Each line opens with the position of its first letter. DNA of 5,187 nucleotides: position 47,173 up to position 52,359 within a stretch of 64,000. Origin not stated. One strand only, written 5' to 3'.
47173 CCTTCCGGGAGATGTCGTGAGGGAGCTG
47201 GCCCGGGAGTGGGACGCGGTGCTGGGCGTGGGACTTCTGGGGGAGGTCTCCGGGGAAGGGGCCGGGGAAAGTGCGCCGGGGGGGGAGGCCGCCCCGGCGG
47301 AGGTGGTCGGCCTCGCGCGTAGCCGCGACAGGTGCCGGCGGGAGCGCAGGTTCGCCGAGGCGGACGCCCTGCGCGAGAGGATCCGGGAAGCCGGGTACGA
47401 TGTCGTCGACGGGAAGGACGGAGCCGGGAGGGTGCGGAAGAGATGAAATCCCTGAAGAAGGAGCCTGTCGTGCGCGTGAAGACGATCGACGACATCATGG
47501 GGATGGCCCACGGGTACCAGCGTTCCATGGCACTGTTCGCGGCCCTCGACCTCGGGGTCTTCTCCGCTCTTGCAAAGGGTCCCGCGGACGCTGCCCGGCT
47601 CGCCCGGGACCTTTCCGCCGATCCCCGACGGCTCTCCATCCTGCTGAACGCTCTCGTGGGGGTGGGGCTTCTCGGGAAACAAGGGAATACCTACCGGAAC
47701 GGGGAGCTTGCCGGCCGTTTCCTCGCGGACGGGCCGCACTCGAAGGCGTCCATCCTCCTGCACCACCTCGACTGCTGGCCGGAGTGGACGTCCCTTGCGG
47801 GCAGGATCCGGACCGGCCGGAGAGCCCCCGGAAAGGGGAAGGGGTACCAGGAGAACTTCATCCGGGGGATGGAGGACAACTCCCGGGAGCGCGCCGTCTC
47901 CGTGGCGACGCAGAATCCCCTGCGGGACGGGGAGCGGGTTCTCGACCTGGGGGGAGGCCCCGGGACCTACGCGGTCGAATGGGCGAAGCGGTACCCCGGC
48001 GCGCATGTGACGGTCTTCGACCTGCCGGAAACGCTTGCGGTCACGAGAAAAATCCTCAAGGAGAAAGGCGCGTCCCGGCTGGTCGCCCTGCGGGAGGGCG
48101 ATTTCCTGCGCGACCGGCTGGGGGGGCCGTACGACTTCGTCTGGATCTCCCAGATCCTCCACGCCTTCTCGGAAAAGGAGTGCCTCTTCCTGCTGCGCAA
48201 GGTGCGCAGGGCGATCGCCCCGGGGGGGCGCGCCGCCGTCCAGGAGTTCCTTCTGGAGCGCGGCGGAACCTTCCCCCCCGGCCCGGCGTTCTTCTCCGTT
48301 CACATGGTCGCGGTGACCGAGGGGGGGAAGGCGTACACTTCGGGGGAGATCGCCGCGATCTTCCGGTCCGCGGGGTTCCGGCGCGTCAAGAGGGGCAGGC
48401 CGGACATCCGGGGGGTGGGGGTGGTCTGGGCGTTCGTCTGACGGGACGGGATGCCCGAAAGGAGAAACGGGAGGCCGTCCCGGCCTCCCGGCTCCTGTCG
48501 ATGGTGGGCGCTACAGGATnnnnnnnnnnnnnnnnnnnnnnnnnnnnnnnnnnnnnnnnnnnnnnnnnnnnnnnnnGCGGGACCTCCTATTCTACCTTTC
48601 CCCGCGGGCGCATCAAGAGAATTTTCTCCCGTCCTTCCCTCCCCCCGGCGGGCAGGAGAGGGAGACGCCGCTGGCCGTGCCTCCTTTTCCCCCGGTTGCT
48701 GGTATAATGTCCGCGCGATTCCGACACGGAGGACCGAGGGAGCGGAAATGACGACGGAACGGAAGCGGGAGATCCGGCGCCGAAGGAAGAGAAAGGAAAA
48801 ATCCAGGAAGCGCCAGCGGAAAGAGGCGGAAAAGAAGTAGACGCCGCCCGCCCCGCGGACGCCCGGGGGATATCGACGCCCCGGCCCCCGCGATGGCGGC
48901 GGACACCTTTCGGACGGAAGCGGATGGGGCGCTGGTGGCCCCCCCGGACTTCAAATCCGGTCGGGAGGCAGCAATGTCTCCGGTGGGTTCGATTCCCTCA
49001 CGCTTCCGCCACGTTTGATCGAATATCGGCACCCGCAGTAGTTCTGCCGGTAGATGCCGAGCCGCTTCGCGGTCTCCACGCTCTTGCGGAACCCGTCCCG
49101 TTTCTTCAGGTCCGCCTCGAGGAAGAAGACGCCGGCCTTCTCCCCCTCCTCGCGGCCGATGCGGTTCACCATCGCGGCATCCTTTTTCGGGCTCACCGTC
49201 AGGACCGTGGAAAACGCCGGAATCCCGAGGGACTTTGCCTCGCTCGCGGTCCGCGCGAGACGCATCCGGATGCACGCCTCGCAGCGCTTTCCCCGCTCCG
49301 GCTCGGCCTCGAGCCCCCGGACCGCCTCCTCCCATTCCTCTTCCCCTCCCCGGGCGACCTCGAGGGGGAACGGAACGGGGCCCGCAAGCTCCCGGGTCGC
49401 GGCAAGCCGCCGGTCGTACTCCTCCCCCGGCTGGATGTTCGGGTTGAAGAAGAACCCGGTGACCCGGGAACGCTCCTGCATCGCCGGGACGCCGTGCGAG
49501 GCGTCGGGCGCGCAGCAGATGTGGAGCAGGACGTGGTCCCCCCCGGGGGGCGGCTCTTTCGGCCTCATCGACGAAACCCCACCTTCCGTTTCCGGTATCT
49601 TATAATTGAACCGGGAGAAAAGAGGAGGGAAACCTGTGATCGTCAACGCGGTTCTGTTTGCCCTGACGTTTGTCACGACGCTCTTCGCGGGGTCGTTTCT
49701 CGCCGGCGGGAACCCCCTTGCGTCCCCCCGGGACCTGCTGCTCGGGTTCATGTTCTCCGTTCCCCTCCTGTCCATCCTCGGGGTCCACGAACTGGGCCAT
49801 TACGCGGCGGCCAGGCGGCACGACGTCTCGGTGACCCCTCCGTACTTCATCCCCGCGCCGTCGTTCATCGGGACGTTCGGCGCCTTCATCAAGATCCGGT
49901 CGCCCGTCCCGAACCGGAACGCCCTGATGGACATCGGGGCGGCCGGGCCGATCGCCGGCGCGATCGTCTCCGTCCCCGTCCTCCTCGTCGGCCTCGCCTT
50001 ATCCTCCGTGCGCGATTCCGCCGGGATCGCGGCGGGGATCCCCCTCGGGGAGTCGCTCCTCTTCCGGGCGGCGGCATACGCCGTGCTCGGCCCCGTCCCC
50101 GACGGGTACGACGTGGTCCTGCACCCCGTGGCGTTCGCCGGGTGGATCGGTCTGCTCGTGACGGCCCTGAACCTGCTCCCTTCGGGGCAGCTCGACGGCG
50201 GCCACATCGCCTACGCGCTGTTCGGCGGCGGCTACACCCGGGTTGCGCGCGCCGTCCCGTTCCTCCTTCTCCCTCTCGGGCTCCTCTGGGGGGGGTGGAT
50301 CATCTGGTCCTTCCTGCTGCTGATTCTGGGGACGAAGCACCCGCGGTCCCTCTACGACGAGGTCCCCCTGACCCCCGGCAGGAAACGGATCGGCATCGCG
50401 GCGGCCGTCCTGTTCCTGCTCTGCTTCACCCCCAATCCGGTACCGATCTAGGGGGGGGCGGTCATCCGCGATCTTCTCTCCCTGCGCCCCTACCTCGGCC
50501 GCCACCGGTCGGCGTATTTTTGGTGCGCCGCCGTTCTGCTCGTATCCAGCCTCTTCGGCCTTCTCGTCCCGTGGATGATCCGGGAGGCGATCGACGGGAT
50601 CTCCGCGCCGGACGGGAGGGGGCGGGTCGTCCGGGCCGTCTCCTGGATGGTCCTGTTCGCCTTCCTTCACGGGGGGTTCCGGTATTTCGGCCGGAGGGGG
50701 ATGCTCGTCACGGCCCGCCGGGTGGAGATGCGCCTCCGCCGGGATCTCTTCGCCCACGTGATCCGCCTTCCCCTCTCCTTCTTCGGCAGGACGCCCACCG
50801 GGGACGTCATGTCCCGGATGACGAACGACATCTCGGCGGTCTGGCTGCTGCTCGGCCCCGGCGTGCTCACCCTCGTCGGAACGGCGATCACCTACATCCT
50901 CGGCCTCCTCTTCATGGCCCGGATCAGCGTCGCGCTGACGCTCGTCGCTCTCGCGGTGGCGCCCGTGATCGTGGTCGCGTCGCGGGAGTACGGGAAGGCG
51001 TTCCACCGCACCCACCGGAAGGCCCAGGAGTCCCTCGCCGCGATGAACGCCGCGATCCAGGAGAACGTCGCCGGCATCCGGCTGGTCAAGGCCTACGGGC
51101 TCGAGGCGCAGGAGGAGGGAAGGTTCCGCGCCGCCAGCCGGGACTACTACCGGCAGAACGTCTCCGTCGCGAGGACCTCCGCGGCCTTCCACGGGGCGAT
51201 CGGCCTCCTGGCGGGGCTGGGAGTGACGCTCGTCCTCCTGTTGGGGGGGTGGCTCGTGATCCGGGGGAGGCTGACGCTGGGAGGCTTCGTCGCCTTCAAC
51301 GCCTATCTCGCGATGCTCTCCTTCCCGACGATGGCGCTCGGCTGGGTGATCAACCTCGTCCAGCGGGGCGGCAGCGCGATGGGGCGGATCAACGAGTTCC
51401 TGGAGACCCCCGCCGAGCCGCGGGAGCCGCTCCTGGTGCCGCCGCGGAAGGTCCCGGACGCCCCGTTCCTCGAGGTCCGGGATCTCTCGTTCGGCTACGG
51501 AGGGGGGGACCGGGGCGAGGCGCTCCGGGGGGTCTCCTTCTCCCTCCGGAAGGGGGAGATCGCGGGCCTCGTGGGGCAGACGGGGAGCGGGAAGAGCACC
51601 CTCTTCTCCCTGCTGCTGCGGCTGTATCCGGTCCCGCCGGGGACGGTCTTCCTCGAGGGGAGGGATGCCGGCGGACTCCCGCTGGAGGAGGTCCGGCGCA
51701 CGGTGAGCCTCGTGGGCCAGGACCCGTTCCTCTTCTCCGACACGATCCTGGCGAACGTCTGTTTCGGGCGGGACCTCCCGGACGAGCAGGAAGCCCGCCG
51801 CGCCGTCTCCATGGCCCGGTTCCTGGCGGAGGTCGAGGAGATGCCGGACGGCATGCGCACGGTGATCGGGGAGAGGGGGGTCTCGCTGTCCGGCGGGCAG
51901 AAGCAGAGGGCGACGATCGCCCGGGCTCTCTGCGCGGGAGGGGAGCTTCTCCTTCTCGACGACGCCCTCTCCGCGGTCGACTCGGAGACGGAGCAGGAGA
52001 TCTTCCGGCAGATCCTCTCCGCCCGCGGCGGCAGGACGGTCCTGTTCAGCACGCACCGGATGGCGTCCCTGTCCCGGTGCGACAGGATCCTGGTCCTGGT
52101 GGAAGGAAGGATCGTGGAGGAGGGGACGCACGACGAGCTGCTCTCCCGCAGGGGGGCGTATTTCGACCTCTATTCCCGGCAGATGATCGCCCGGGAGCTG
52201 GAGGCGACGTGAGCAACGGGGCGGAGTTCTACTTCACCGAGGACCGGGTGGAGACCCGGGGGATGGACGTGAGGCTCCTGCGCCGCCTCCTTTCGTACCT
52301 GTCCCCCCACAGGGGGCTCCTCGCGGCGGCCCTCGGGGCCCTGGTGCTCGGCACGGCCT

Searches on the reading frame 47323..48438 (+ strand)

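Call 42: search_protein_families(library=pfam, proteins=[window:47323-48438:+], max_evalue=0.0001)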
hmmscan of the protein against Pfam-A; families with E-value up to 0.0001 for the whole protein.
window:47323-48438:+ (372 aa): 7 families
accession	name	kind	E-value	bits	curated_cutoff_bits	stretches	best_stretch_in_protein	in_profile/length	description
PF00891.24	Methyltransf_2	-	6.5e-29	101.2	22.3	1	175-353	35-210/210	O-methyltransferase domain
PF08100.18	Dimerisation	-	6.1e-17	61.7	25.6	1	57-135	8-92/93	O-methyltransferase dimerisation domain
PF13649.12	Methyltransf_25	-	2.5e-11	44.6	27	1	206-302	1-97/97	Methyltransferase domain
PF08242.18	Methyltransf_12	-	3.6e-10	40.9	30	1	207-303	1-97/98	Methyltransferase domain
PF13847.12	Methyltransf_31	-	5.6e-09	36.3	27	1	201-309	2-112/145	Methyltransferase domain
PF13489.12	Methyltransf_23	-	1.8e-08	34.7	27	1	200-353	20-160/164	Methyltransferase domain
PF08241.18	Methyltransf_11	-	9.2e-07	29.9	21.2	1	207-305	1-94/95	Methyltransferase domain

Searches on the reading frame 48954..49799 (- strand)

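Call 42: search_protein_families(library=pfam, proteins=[window:48954-49799:-], max_evalue=0.0001)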
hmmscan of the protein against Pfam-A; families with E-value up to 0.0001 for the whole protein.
window:48954-49799:- (282 aa): 1 family
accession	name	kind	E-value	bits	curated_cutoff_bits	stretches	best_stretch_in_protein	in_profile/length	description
PF02677.20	QueH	-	1.7e-55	188.2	23.5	1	90-262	1-174/175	Epoxyqueuosine reductase QueH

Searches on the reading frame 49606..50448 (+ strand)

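Call 43: search_protein_families(library=pfam, proteins=[window:49606-50448:+], max_evalue=0.0001)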
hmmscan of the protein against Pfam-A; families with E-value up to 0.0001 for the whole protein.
window:49606-50448:+ (281 aa): 1 family
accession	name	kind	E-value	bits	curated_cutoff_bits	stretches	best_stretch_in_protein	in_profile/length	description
PF02163.28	Peptidase_M50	-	5.5e-21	75.4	27.2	1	50-207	2-195/221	Peptidase family M50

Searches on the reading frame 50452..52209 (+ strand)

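Call 43: search_protein_families(library=pfam, proteins=[window:50452-52209:+], max_evalue=0.0001)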
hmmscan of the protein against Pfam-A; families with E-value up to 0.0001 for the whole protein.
window:50452-52209:+ (586 aa): 2 families
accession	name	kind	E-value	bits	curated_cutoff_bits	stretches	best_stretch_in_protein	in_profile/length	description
PF00664.28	ABC_membrane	-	3.2e-51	175.1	28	1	27-292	6-273/274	ABC transporter transmembrane region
PF00005.33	ABC_tran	-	7.9e-27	95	25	1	358-506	1-136/137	ABC transporter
